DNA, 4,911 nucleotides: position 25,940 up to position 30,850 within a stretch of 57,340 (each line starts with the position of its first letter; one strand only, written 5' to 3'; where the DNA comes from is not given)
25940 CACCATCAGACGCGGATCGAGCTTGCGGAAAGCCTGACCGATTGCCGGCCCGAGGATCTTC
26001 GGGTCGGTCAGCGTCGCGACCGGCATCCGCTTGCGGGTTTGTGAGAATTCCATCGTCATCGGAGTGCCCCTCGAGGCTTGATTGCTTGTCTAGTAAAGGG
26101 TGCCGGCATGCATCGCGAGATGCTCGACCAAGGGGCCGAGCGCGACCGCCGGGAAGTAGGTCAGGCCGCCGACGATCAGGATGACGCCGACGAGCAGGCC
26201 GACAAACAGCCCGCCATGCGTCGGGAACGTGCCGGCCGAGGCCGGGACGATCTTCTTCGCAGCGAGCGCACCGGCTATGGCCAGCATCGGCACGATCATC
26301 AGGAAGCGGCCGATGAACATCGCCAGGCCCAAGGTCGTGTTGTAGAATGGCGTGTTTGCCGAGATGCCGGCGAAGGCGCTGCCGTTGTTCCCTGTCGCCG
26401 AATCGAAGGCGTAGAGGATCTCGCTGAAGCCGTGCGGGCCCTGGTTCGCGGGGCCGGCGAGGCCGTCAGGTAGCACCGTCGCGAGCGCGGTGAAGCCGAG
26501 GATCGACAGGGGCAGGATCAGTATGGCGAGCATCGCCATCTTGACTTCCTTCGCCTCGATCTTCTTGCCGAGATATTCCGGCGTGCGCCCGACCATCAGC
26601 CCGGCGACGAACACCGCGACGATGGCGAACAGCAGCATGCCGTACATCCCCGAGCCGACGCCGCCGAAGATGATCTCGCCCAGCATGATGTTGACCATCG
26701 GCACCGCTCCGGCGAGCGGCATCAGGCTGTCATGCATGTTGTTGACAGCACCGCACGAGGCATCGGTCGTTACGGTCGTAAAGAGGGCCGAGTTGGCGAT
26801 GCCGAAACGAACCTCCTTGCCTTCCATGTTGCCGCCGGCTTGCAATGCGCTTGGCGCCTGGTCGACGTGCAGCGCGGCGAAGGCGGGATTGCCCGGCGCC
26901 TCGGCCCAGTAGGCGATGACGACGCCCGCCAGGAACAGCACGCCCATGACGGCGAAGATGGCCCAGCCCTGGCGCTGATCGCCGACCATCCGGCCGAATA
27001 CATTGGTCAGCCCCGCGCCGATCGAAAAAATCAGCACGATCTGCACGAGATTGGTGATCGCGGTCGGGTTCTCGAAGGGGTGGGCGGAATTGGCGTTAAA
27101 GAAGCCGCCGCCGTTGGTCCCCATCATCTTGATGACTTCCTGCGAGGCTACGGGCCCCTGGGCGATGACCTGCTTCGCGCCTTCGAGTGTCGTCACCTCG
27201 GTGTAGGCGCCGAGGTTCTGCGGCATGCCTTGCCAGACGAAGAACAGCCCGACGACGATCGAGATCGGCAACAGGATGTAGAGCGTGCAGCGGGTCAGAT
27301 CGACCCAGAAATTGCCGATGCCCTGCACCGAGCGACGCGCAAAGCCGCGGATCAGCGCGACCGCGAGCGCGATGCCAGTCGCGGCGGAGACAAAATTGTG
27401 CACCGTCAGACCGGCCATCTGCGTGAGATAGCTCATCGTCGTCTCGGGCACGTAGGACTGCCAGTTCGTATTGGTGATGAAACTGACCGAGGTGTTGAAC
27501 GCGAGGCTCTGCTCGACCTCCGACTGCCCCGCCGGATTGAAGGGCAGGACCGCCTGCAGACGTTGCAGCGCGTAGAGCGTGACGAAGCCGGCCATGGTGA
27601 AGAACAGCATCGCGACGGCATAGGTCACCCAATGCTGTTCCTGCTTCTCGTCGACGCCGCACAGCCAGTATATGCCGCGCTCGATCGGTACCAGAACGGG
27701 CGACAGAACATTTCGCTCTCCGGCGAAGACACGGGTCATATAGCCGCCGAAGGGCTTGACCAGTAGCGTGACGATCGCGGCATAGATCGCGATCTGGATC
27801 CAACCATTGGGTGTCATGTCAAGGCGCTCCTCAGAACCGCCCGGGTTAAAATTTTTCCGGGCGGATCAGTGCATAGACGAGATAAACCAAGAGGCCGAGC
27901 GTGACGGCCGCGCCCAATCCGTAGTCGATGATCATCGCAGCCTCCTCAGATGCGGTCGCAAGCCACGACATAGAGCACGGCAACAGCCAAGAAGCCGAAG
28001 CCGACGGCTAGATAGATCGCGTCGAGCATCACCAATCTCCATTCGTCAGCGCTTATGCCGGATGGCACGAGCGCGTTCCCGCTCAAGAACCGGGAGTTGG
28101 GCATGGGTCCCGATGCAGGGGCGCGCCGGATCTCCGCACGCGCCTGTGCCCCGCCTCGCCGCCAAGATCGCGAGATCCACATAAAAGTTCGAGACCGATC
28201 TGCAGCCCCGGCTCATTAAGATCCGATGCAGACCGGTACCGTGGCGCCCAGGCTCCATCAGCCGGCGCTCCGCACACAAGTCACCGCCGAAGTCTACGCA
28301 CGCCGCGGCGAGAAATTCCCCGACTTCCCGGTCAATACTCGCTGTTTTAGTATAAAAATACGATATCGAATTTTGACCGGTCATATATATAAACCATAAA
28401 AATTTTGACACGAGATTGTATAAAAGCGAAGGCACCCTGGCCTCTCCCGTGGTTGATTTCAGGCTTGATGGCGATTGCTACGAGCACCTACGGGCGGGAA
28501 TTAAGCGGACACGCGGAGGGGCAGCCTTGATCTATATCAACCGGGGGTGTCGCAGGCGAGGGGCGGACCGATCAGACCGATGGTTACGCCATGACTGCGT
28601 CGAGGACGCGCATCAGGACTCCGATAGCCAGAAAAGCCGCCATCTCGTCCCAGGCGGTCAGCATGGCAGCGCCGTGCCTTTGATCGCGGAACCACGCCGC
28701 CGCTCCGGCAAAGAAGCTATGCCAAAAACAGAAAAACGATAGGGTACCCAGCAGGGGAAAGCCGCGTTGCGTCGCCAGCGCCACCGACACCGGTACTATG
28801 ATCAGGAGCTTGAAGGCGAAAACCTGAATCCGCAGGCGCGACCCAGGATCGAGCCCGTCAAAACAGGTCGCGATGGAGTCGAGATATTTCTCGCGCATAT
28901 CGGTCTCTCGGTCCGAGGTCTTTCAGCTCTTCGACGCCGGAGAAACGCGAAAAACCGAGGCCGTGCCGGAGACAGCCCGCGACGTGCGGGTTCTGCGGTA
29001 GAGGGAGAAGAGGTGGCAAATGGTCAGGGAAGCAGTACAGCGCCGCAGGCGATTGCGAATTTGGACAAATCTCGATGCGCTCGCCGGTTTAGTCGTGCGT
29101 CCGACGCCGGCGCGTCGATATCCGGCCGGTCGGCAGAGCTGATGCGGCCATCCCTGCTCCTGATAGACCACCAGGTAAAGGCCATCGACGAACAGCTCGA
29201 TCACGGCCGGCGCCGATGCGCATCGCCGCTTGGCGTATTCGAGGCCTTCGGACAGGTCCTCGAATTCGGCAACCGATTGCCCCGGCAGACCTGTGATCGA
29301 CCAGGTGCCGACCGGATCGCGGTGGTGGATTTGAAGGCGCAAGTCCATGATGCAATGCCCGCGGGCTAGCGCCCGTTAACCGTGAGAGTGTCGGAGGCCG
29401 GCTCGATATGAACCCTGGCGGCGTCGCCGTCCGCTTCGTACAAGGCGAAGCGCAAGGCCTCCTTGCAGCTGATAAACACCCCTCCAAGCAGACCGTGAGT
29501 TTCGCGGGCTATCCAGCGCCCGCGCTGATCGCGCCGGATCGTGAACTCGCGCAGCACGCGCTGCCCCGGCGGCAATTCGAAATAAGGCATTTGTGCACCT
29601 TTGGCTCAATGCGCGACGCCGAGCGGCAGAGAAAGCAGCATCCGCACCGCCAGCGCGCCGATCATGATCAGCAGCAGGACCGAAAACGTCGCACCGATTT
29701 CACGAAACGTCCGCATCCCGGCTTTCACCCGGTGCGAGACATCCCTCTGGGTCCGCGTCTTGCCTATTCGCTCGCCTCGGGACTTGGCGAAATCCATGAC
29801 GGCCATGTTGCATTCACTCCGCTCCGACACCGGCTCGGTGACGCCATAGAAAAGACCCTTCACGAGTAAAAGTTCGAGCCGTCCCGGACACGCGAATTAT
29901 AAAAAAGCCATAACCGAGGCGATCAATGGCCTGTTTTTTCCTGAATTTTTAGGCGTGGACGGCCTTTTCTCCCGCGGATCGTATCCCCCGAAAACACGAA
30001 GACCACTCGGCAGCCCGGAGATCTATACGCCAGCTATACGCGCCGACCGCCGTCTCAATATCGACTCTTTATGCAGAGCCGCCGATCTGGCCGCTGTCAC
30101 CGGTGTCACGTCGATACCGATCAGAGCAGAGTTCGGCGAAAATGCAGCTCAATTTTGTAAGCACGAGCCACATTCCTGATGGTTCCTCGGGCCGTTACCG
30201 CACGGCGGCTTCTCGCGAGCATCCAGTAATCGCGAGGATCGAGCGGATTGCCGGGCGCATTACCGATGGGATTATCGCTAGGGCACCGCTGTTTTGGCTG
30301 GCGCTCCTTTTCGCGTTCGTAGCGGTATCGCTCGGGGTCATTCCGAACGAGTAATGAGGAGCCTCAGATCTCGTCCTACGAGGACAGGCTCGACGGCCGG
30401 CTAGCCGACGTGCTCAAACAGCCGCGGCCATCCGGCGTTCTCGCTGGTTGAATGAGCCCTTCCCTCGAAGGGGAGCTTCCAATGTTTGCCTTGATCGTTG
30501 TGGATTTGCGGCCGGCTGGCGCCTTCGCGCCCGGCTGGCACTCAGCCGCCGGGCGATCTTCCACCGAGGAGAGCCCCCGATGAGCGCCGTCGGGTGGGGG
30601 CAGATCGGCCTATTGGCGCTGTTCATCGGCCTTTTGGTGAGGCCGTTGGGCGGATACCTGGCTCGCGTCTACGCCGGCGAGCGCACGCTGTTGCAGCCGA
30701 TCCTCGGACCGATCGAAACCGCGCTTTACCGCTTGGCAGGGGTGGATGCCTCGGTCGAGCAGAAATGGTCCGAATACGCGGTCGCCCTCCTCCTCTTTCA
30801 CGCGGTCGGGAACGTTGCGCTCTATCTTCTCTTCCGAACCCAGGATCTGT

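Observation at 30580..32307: Orphan KdpA paralogue whose four selectivity-filter loops carry non-canonical, partly acidic residues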

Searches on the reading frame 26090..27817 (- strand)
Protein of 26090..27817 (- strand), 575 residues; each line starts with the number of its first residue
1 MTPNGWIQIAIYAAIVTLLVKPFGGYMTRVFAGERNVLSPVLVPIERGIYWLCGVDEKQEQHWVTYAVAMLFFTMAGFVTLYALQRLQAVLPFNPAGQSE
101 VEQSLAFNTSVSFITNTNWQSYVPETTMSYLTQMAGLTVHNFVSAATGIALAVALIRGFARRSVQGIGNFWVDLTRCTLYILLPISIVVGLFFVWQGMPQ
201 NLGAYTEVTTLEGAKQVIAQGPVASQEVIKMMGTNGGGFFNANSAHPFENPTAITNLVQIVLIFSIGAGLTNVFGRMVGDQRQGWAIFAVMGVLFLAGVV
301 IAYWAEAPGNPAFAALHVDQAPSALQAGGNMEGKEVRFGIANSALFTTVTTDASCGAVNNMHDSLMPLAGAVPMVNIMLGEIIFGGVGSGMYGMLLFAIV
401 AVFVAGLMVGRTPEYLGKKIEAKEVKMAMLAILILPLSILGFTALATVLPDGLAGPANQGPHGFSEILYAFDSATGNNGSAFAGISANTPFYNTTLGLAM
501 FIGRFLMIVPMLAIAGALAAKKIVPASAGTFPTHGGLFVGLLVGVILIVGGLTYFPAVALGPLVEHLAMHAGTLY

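Call 6: search_protein_families(library=pfam, proteins=[window:26090-27817:-], max_evalue=0.01)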
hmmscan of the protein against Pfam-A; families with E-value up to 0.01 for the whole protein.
window:26090-27817:- (575 aa): 1 family
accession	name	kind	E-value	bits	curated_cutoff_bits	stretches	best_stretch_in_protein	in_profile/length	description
PF03814.21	KdpA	-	9.1e-250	829.9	22.6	1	11-567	2-548/548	Potassium-transporting ATPase A subunit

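Call 66: search_protein_families(library=ncbifam, proteins=[window:26090-27817:-], max_evalue=1)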
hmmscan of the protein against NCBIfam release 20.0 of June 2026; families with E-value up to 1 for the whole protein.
window:26090-27817:- (575 aa): 1 family
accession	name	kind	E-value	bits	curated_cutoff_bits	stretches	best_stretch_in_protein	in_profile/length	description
TIGR00680.1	kdpA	equivalog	2.8e-233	775.5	387.7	1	1-568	1-561/563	potassium-transporting ATPase subunit KdpA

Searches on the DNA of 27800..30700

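Call 52: search_rna_families(source=window, start=27800, end=30700, threshold=evalue, max_evalue=1)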
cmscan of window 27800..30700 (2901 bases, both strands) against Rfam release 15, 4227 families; matches with E-value up to 1: 1.
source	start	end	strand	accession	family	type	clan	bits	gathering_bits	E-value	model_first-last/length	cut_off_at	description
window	28646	28798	-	RF02936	Chloroflexus-1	Gene; sRNA;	-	17.6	181.5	0.18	1-171/171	no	Chloroflexus-1 RNA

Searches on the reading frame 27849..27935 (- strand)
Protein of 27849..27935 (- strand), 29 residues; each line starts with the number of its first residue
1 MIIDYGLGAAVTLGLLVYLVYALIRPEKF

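Call 66: search_protein_families(library=ncbifam, proteins=[window:27849-27935:-], max_evalue=1)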
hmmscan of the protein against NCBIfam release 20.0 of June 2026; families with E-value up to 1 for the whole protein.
seq(29 aa): 5 families
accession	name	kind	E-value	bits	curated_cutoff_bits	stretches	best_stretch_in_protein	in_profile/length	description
NF011342.0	PRK14759.1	equivalog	2.9e-17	62.5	53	1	1-29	1-29/29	K(+)-transporting ATPase subunit F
TIGR02115.1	potass_kdpF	equivalog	2e-11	43.5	26.85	1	6-29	1-24/24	K(+)-transporting ATPase subunit F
NF011332.0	PRK14748.1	equivalog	0.00074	19.5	56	1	15-29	15-29/29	K(+)-transporting ATPase subunit F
NF011334.0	PRK14750.1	equivalog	0.0046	16.7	53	1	8-29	8-29/29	K(+)-transporting ATPase subunit F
NF011326.0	PRK14740.1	equivalog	0.015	15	57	1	9-25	9-25/29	K(+)-transporting ATPase subunit F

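Call 67: search_protein_families(library=pfam, proteins=[window:27849-27935:-], max_evalue=1)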
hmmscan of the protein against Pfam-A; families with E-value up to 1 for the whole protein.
seq(29 aa): 1 family
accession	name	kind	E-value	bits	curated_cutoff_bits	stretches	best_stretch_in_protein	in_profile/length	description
PF09604.15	Potass_KdpF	-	6.3e-13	48.7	21.2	1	6-29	1-24/24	F subunit of K+-transporting ATPase (Potass_KdpF)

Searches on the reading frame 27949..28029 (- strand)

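Call 66: search_protein_families(library=ncbifam, proteins=[window:27949-28029:-], max_evalue=1)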
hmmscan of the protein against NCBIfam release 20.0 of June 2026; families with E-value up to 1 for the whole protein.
seq(27 aa): 1 family
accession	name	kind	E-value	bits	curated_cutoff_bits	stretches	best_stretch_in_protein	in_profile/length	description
NF052249.1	ComI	equivalog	0.14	12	55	1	3-22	5-24/30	competence inhibitor ComI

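Call 67: search_protein_families(library=pfam, proteins=[window:27949-28029:-], max_evalue=1)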
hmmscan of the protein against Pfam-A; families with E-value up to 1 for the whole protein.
seq(27 aa): 1 family
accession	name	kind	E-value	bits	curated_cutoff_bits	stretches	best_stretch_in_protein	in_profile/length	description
PF03908.18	Sec20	-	0.058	13.8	27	1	3-23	69-89/92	Sec20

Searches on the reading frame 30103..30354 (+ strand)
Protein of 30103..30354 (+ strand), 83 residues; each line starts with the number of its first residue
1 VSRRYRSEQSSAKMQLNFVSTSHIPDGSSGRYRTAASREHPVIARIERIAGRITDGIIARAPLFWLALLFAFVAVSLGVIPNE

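Call 6: search_protein_families(library=pfam, proteins=[window:30103-30354:+], max_evalue=0.01)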
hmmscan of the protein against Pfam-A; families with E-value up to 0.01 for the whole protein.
window:30103-30354:+ (83 aa): 0 families

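Call 66: search_protein_families(library=ncbifam, proteins=[window:30103-30354:+], max_evalue=1)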
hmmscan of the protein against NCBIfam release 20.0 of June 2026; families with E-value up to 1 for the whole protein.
window:30103-30354:+ (83 aa): 1 family
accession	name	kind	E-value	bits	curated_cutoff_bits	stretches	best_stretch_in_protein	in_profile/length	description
TIGR00380.1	cobal_cbiB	equivalog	0.056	12.7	165.9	1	32-73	132-170/305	adenosylcobinamide-phosphate synthase CbiB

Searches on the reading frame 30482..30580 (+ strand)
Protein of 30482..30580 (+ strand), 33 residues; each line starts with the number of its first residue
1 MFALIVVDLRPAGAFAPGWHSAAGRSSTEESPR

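Call 66: search_protein_families(library=ncbifam, proteins=[window:30482-30580:+], max_evalue=1)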
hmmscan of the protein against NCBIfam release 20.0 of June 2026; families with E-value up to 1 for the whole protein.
seq(33 aa): 0 families

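Call 67: search_protein_families(library=pfam, proteins=[window:30482-30580:+], max_evalue=1)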
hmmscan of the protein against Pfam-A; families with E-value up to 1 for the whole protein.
seq(33 aa): 0 families
